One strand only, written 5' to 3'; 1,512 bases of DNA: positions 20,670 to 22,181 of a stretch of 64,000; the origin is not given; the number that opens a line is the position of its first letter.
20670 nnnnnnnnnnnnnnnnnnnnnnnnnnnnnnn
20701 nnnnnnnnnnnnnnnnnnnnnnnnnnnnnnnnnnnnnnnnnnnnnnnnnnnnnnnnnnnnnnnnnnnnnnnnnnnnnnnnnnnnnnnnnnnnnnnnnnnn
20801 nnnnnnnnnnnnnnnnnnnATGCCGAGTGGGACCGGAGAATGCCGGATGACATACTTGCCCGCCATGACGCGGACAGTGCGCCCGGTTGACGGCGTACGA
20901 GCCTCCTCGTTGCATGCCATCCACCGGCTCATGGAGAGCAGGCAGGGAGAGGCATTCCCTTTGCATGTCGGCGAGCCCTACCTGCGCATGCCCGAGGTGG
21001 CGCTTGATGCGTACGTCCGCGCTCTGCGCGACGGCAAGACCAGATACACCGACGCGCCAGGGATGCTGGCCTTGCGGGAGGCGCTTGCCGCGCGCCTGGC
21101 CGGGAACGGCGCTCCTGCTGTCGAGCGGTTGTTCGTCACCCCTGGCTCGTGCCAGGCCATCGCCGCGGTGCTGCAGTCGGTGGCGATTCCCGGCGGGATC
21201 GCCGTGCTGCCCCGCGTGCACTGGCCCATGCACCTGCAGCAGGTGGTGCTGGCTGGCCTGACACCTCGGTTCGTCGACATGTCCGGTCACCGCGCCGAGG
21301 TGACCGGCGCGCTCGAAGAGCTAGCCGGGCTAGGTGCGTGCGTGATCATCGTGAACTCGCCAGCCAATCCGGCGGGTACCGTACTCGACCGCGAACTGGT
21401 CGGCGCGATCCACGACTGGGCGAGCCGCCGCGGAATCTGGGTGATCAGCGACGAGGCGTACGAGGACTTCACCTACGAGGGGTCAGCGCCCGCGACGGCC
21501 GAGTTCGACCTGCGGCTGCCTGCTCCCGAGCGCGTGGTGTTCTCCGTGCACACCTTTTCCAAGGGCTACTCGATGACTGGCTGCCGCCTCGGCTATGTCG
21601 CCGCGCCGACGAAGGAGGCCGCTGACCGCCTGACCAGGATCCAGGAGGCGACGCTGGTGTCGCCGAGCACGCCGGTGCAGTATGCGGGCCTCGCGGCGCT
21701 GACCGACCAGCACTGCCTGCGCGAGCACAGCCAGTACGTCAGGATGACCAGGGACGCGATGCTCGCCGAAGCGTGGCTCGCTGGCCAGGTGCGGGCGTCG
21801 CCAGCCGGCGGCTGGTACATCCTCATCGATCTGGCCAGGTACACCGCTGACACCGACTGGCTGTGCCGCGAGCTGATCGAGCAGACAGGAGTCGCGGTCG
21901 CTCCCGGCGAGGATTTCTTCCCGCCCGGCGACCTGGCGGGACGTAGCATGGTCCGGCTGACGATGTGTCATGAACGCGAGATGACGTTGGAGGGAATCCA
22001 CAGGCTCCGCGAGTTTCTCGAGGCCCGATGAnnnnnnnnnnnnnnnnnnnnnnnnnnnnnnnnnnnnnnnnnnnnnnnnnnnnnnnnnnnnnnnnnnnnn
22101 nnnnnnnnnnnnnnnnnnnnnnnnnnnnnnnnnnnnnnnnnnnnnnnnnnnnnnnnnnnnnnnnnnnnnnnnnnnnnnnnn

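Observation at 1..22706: Pyochelin/coelibactin-type aryl-thiazoline NRPS cluster with an unusual tailoring set that includes a tryptophan 2,3-dioxygenase.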

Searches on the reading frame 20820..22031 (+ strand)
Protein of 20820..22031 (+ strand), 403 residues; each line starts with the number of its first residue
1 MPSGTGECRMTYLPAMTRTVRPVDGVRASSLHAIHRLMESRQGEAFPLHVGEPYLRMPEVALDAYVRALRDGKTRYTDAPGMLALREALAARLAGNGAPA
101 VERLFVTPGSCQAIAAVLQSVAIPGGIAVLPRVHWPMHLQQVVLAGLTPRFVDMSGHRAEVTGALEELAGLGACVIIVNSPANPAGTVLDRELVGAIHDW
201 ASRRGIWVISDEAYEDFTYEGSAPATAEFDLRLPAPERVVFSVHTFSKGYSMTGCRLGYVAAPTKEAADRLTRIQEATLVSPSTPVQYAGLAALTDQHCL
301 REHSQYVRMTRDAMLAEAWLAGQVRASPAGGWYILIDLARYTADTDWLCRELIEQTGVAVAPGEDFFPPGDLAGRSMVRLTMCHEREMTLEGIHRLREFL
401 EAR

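Call 4: search_protein_families(library=pfam, proteins=[window:20820-22031:+])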
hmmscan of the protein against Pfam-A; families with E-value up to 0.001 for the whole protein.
window:20820-22031:+ (403 aa): 1 family
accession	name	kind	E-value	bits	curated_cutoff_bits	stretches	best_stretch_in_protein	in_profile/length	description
PF00155.27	Aminotran_1_2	-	2.9e-45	155.5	19.7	1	48-395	6-360/361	Aminotransferase class I and II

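Call 18: find_encoding_contigs(protein=window:20820-22031:+, flank=10000, max_places=6)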
Protein window:20820-22031:+ (403 aa): no gene with exactly this product is on record in the collection.

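Call 22: search_protein_families(library=ncbifam, proteins=[window:20820-22031:+], max_evalue=0.00001)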
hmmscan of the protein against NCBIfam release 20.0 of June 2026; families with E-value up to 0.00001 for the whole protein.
window:20820-22031:+ (403 aa): 59 families (the best 25 are shown)
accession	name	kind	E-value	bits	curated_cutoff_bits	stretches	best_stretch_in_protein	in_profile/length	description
NF004770.0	PRK06108.1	subfamily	1.3e-57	195.4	422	1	16-402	10-394/396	pyridoxal phosphate-dependent aminotransferase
NF041364.1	GntC_guanitoxin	equivalog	1.1e-53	182.4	415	1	58-399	13-356/356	guanitoxin biosynthesis PLP-dependent (S)-gamma-hydroxy-L-arginine cyclodehydratase GntC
NF041091.1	asp_aminotase_Arch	equivalog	1.8e-52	178.4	550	1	36-401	20-376/376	aspartate aminotransferase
NF006514.0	PRK08960.1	equivalog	8.8e-48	163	554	1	36-401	25-386/388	pyridoxal phosphate-dependent aminotransferase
NF005601.0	PRK07337.1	equivalog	2.9e-38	132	496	1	39-400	31-392/394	pyridoxal phosphate-dependent aminotransferase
NF005817.0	PRK07683.1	equivalog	8e-38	130.1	575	1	26-401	12-382/387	aminotransferase A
NF005855.0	PRK07777.1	equivalog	6.8e-36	124.4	553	1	45-400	30-388/391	pyridoxal phosphate-dependent aminotransferase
NF006569.0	PRK09082.1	subfamily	8.7e-36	123.8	420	1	42-397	29-384/386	methionine aminotransferase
NF004621.0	PRK05957.1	equivalog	1.3e-34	119.6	498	1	47-400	31-383/389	pyridoxal phosphate-dependent aminotransferase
NF005588.0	PRK07309.1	equivalog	1.6e-33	116.2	576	1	47-402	34-388/391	pyridoxal phosphate-dependent aminotransferase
NF006604.0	PRK09148.1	equivalog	7.2e-33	114.1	648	1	46-401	34-390/406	LL-diaminopimelate aminotransferase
NF006488.0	PRK08912.1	equivalog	8.9e-33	113.8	498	1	40-401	23-385/387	aminotransferase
NF005732.0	PRK07550.1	equivalog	2.6e-32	112.3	366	1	70-399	60-387/389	aminotransferase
NF005744.0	PRK07568.1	subfamily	2.6e-32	112.1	389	1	44-400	31-390/398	pyridoxal phosphate-dependent aminotransferase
NF004975.0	PRK06348.1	equivalog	4.2e-32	111.6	549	1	45-397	31-380/384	pyridoxal phosphate-dependent aminotransferase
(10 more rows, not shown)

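Call 32: search_solved_structures(query=window:20820-22031:+, max_evalue=1e-20)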
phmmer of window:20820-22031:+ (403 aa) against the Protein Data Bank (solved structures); distinct sequences matched with E-value up to 1e-20: 25.
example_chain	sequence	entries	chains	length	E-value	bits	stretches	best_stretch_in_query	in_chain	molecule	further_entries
1o4s_A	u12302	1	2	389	7e-38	133.9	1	33-403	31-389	Aspartate aminotransferase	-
1b5o_A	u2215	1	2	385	4.7e-37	131.2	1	23-370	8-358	PROTEIN (ASPARTATE AMINOTRANSFERASE)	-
1b5p_A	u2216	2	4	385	4.7e-37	131.2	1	23-370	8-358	PROTEIN (ASPARTATE AMINOTRANSFERASE) | ASPARTATE AMINOTRANSFERASE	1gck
1gc3_A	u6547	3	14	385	5.5e-37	131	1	38-370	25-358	ASPARTATE AMINOTRANSFERASE | PROTEIN (ASPARTATE AMINOTRANSFERASE)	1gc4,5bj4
1bjw_A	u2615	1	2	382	6.9e-37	130.6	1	23-370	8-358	ASPARTATE AMINOTRANSFERASE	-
2z61_A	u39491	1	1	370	7.8e-37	130.5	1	31-401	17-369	Probable aspartate aminotransferase 2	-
1bkg_A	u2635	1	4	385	7.9e-37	130.5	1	23-370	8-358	ASPARTATE AMINOTRANSFERASE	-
5bj3_A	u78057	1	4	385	9.2e-37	130.2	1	40-370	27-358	PROTEIN (ASPARTATE AMINOTRANSFERASE)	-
3h14_A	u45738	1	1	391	2.4e-34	122.3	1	43-403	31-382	Aminotransferase, classes I and II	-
1j32_A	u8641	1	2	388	4.7e-34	121.3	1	38-401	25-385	aspartate aminotransferase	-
5wmk_A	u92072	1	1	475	5.9e-31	111.1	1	46-401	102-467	Bifunctional aspartate aminotransferase and glutamate/aspartate-prephenate aminotransferas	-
5wmi_A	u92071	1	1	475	1.1e-30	110.2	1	46-401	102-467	Bifunctional aspartate aminotransferase and glutamate/aspartate-prephenate aminotransferas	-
5wmh_A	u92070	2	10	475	1.2e-30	110.1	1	46-401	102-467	Bifunctional aspartate aminotransferase and glutamate/aspartate-prephenate aminotransferas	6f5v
5wml_A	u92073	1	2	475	8.1e-30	107.4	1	46-401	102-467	Bifunctional aspartate aminotransferase and glutamate/aspartate-prephenate aminotransferas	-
1dju_A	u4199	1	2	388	1.4e-29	106.6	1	42-401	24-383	AROMATIC AMINOTRANSFERASE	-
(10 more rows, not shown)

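Call 37: find_homologous_proteins(query=window:20820-22031:+, max_evalue=1e-30)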
Query window:20820-22031:+ (403 aa): 244 proteins with E <= 1e-30 among 8000 candidates; the best 120 are listed.
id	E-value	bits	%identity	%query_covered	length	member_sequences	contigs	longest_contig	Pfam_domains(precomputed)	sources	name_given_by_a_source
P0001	1.0e-261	886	100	98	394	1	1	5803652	PF00155.28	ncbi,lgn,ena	-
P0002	5.3e-183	627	72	98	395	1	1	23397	PF00155.28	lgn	-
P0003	3.2e-173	594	73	93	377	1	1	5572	PF00155.28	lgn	-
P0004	1.1e-165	570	67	93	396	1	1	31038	PF00155.28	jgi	jgi:aspartate aminotransferase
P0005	1.4e-162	559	67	93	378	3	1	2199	PF00155.28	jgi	jgi:aspartate/methionine/tyrosine aminotransferase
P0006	7.6e-161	554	66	95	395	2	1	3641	PF00155.28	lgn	-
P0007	2.1e-158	546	64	97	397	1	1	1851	PF00155.28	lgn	-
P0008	2.5e-154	532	65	96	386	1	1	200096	PF00155.28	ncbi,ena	-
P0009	4.7e-147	508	63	93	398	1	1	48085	PF00155.28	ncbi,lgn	-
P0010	8.7e-144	498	60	94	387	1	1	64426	PF00155.28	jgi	jgi:aspartate/methionine/tyrosine aminotransferase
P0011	2.0e-143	496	62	92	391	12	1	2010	PF00155.28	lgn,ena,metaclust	metaclust:\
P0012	6.0e-143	495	62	93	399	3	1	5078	PF00155.28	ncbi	-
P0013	3.1e-142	492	61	93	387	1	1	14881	PF00155.28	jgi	jgi:aspartate/methionine/tyrosine aminotransferase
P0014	5.5e-141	488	59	92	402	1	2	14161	PF00155.28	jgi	jgi:aspartate/methionine/tyrosine aminotransferase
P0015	8.7e-141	488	61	93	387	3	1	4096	PF00155.28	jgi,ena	-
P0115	6.1e-77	277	43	91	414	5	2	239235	PF00155.28,PF01041.24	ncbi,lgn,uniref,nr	ncbi:aminotransferase [Streptomyces capoamus]|uniref:Aminotransferase n=1 Tax=Streptomyces capoamus 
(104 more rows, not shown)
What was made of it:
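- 20847..22031 (+): Class I/II PLP aminotransferase (TioG/Swb1-like). The exact 394-aa product is P0001 (call 37). About 90 homologs at 45% identity or more, mostly from actinomycetes and soil metagenomes (call 37).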

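Call 38: find_encoding_contigs(protein=P0001, flank=10000, max_places=4)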
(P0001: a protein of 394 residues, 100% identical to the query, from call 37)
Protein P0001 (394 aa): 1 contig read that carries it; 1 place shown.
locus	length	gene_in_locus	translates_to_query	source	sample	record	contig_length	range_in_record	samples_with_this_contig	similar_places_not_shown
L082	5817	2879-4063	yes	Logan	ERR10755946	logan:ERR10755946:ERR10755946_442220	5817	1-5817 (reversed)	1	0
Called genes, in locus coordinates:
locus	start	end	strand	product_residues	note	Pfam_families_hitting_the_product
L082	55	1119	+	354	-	PF01408:GFO_IDH_MocA, PF21390:Irp3-like_C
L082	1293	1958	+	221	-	PF00106:adh_short, PF08659:KR, PF13561:adh_short_C2, PF23441:SDR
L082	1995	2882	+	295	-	PF05175:MTS (weak), PF13489:Methyltransf_23, PF13649:Methyltransf_25, PF13847:Methyltransf_31, PF08241:Methyltransf_11, PF08242:Methyltransf_12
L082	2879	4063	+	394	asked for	PF00155:Aminotran_1_2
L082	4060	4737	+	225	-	PF03301:Trp_dioxygenase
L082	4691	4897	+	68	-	-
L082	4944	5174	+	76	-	-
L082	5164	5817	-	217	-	?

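Call 39: find_encoding_contigs(protein=P0002, flank=10000, max_places=3)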
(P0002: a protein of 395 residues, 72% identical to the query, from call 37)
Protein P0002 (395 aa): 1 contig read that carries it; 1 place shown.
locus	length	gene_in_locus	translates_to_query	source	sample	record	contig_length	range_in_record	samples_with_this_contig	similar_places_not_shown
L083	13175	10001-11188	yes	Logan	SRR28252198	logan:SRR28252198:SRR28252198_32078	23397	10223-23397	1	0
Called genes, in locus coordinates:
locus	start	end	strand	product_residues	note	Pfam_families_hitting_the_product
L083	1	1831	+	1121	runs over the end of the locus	PF00550:PP-binding, PF00668:Condensation, PF00501:AMP-binding, PF13193:AMP-binding_C (weak), PF00550:PP-binding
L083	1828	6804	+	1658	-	PF18563:TubC_N, PF00668:Condensation, PF00501:AMP-binding, PF13489:Methyltransf_23, PF08241:Methyltransf_11, PF08242:Methyltransf_12, PF13649:Methyltransf_25, PF13847:Methyltransf_31, +4 more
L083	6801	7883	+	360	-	PF01408:GFO_IDH_MocA, PF21390:Irp3-like_C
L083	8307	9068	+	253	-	PF00106:adh_short, PF08659:KR, PF23441:SDR, PF13561:adh_short_C2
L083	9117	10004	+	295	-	PF13489:Methyltransf_23 (weak), PF13649:Methyltransf_25, PF13847:Methyltransf_31 (weak), PF08241:Methyltransf_11, PF08242:Methyltransf_12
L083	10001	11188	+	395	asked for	PF00155:Aminotran_1_2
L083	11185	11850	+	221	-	PF03301:Trp_dioxygenase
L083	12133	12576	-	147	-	PF00903:Glyoxalase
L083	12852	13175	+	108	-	?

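Call 43: find_encoding_contigs(protein=P0008, flank=10000, max_places=2)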
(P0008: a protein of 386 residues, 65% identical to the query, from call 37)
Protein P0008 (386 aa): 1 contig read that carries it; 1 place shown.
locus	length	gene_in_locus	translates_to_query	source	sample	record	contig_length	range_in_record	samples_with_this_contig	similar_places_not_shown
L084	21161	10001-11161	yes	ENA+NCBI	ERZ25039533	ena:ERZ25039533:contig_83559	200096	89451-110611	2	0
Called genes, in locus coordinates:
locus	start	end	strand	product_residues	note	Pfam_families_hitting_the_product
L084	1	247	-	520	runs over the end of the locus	PF07690:MFS_1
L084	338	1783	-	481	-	PF00202:Aminotran_3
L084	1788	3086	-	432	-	PF00067:p450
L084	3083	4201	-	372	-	PF21320:WHD_Rv2258c, PF00891:Methyltransf_2, PF13489:Methyltransf_23, PF01209:Ubie_methyltran, PF13847:Methyltransf_31, PF08241:Methyltransf_11, PF08242:Methyltransf_12, PF13649:Methyltransf_25, +1 more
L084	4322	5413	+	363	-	PF08100:Dimerisation, PF25213:HVO_A0261_N, PF00891:Methyltransf_2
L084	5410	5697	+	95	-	-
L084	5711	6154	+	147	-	PF00903:Glyoxalase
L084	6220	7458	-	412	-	PF00890:FAD_binding_2 (faint), PF01266:DAO (weak), PF01494:FAD_binding_3, PF04820:Trp_halogenase, PF12831:FAD_oxidored, PF13450:NAD_binding_8 (weak), PF04820:Trp_halogenase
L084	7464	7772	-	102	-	-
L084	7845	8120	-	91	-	PF01817:CM_2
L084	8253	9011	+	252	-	PF00106:adh_short, PF08659:KR, PF23441:SDR, PF13561:adh_short_C2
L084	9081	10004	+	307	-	PF13489:Methyltransf_23, PF08241:Methyltransf_11, PF08242:Methyltransf_12, PF13649:Methyltransf_25, PF13847:Methyltransf_31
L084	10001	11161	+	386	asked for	PF00155:Aminotran_1_2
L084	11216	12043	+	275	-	PF03301:Trp_dioxygenase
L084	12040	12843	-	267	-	PF00975:Thioesterase, PF12697:Abhydrolase_6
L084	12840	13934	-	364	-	PF01408:GFO_IDH_MocA, PF21390:Irp3-like_C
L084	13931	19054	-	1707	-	PF18563:TubC_N, PF00668:Condensation, PF00501:AMP-binding, PF13489:Methyltransf_23, PF13847:Methyltransf_31, PF08241:Methyltransf_11, PF08242:Methyltransf_12, PF13649:Methyltransf_25, +2 more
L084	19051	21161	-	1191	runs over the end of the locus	PF00550:PP-binding, PF00668:Condensation, PF00501:AMP-binding, PF13193:AMP-binding_C, PF00550:PP-binding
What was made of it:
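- One relative (L084) has a small CM_2 (PchB-fold) gene beside the cassette (call 43), which could point to salicylate. L084 has a PchB-fold CM_2 gene beside the cassette (call 43).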

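Call 44: find_encoding_contigs(protein=P0115, flank=10000, max_places=2)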
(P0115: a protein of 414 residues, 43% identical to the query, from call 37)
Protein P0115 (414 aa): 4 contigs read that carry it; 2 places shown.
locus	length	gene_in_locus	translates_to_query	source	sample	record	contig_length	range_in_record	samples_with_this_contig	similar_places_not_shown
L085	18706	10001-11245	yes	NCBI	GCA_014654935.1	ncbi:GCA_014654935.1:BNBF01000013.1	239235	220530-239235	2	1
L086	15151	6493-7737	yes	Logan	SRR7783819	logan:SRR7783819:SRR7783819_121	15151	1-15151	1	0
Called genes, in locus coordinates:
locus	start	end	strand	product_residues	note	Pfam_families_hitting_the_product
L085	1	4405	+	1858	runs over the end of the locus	-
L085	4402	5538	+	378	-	PF03435:Sacchrp_dh_NADP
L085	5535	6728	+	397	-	-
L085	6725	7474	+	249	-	PF00975:Thioesterase, PF12697:Abhydrolase_6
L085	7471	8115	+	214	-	PF01596:Methyltransf_3, PF13578:Methyltransf_24, PF13649:Methyltransf_25 (weak)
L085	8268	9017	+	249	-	PF00106:adh_short, PF01370:Epimerase (weak), PF08659:KR, PF23441:SDR, PF13561:adh_short_C2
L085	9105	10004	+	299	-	PF13489:Methyltransf_23, PF08241:Methyltransf_11 (weak), PF08242:Methyltransf_12, PF13649:Methyltransf_25, PF13847:Methyltransf_31 (weak)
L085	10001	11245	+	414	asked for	PF00155:Aminotran_1_2, PF01041:DegT_DnrJ_EryC1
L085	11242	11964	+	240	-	PF03301:Trp_dioxygenase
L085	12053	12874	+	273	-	PF00165:HTH_AraC (faint), PF12833:HTH_18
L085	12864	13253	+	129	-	PF00903:Glyoxalase, PF18029:Glyoxalase_6 (weak)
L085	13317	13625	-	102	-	-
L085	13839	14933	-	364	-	PF04107:GCS2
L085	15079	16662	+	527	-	PF01645:Glu_synthase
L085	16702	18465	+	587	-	PF02776:TPP_enzyme_N, PF00205:TPP_enzyme_M, PF02775:TPP_enzyme_C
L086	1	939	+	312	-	?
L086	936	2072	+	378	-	PF03435:Sacchrp_dh_NADP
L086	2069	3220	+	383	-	PF01408:GFO_IDH_MocA, PF21390:Irp3-like_C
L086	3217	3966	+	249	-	PF00975:Thioesterase, PF12697:Abhydrolase_6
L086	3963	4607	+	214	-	PF01596:Methyltransf_3, PF13578:Methyltransf_24, PF13649:Methyltransf_25 (weak)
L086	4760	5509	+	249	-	PF00106:adh_short, PF01370:Epimerase (weak), PF08659:KR, PF23441:SDR, PF13561:adh_short_C2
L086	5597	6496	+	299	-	PF13489:Methyltransf_23, PF08241:Methyltransf_11 (weak), PF08242:Methyltransf_12, PF13649:Methyltransf_25, PF13847:Methyltransf_31 (weak)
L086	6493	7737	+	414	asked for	PF00155:Aminotran_1_2, PF01041:DegT_DnrJ_EryC1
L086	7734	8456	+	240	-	PF03301:Trp_dioxygenase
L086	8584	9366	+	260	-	PF00165:HTH_AraC (faint), PF12833:HTH_18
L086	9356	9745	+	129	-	PF00903:Glyoxalase, PF18029:Glyoxalase_6 (weak)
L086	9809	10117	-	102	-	-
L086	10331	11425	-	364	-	PF04107:GCS2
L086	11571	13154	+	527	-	PF01645:Glu_synthase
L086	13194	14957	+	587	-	PF02776:TPP_enzyme_N, PF00205:TPP_enzyme_M, PF02775:TPP_enzyme_C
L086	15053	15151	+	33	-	?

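Call 50: search_solved_structures(query=L082:4060-4737:+, max_evalue=0.001)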
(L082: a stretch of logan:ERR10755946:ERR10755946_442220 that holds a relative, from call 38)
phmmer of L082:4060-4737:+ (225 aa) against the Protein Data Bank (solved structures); distinct sequences matched with E-value up to 0.001: 15.
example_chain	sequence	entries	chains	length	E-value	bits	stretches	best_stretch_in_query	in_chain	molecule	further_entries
2nox_A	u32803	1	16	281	2.2e-12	50.2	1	11-124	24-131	Tryptophan 2,3-dioxygenase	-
2nw7_A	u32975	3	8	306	1.9e-09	40.6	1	10-124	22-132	Tryptophan 2,3-dioxygenase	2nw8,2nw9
4pw8_A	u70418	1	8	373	1.9e-09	40.6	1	11-126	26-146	Tryptophan 2,3-dioxygenase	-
5ti9_A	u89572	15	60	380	2e-09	40.5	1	11-126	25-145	Tryptophan 2,3-dioxygenase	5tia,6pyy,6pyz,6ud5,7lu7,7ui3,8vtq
6vbn_A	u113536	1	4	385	2e-09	40.5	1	11-126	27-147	Tryptophan 2,3-dioxygenase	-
6a4i_A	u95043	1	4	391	2.2e-09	40.3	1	11-126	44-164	Tryptophan 2,3-dioxygenase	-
8qv7_A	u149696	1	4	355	2.4e-09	40.2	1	12-126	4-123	Tryptophan 2,3-dioxygenase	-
9ezj_A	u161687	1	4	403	2.4e-09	40.2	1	11-126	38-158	Tryptophan 2,3-dioxygenase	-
8r5q_A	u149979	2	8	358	2.5e-09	40.2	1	12-126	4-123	Tryptophan 2,3-dioxygenase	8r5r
9esd_A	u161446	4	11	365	2.7e-09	40.1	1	11-125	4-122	Tryptophan 2,3-dioxygenase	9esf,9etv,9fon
4hka_A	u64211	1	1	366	3.1e-09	39.9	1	11-125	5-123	Tryptophan 2,3-dioxygenase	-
1yw0_A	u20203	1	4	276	3.8e-09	39.6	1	11-124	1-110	tryptophan 2,3-dioxygenase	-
7p46_A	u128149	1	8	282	2.6e-08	36.9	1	10-124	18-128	Tryptophan 2,3-dioxygenase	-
3e08_A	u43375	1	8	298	3.1e-08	36.6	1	10-124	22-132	Tryptophan 2,3-dioxygenase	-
3bk9_A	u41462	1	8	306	4.7e-08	36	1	10-124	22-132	Tryptophan 2,3-dioxygenase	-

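Call 53: find_related_loci(query=A2, collection=metagenome_contigs, flank=10000)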
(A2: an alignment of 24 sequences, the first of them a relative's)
Query A2 (394 aa) in metagenome_contigs; peptide patterns used: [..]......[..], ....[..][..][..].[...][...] (x = any residue, [..] = any of these).
600 stretches matched a pattern (row limit reached: there are more); 549 encode a relative of the query (tblastn E <= 1e-3); the best 80 are kept; 80 distinct loci.
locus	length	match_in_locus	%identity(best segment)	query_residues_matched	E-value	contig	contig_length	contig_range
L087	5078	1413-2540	62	20-394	5e-147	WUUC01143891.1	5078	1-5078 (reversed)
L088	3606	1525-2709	42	16-391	1e-84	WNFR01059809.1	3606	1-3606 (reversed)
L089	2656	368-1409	56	17-361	2e-99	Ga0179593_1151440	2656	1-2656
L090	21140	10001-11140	42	13-387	3e-82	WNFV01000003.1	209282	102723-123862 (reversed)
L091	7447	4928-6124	42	1-387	3e-82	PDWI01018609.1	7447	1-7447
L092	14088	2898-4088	40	17-394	2e-75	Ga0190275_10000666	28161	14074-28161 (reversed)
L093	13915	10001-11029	42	20-357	1e-71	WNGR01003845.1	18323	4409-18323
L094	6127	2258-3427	39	20-390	3e-70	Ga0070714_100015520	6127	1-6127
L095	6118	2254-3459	36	20-393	2e-67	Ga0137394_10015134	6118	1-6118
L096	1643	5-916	41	55-357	7e-67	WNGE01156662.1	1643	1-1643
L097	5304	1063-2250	35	20-387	8e-63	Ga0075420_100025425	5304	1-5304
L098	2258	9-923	42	100-391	2e-62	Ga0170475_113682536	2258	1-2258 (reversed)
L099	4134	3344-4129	47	7-262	2e-61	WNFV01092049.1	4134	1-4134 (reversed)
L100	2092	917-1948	38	20-357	2e-61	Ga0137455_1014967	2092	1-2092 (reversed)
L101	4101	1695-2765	31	12-358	5e-41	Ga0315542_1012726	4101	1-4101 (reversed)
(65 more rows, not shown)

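Call 60: list_cluster_members(proteins=[P0001, P0002, P0008])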
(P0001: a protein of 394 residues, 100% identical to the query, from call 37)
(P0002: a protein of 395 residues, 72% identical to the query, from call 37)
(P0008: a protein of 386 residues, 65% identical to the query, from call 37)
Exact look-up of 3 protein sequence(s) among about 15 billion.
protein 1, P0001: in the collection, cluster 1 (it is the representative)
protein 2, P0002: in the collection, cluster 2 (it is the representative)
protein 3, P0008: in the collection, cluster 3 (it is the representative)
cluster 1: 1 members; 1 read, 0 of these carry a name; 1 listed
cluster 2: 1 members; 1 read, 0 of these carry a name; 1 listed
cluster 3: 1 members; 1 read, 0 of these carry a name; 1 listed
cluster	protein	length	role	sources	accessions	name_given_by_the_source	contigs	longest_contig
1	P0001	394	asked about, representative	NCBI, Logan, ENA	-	-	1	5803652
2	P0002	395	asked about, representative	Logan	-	-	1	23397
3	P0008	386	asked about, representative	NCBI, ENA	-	-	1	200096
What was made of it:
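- Tried and rejected: Cluster-member look-up gave no organism name or accession (call 60).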
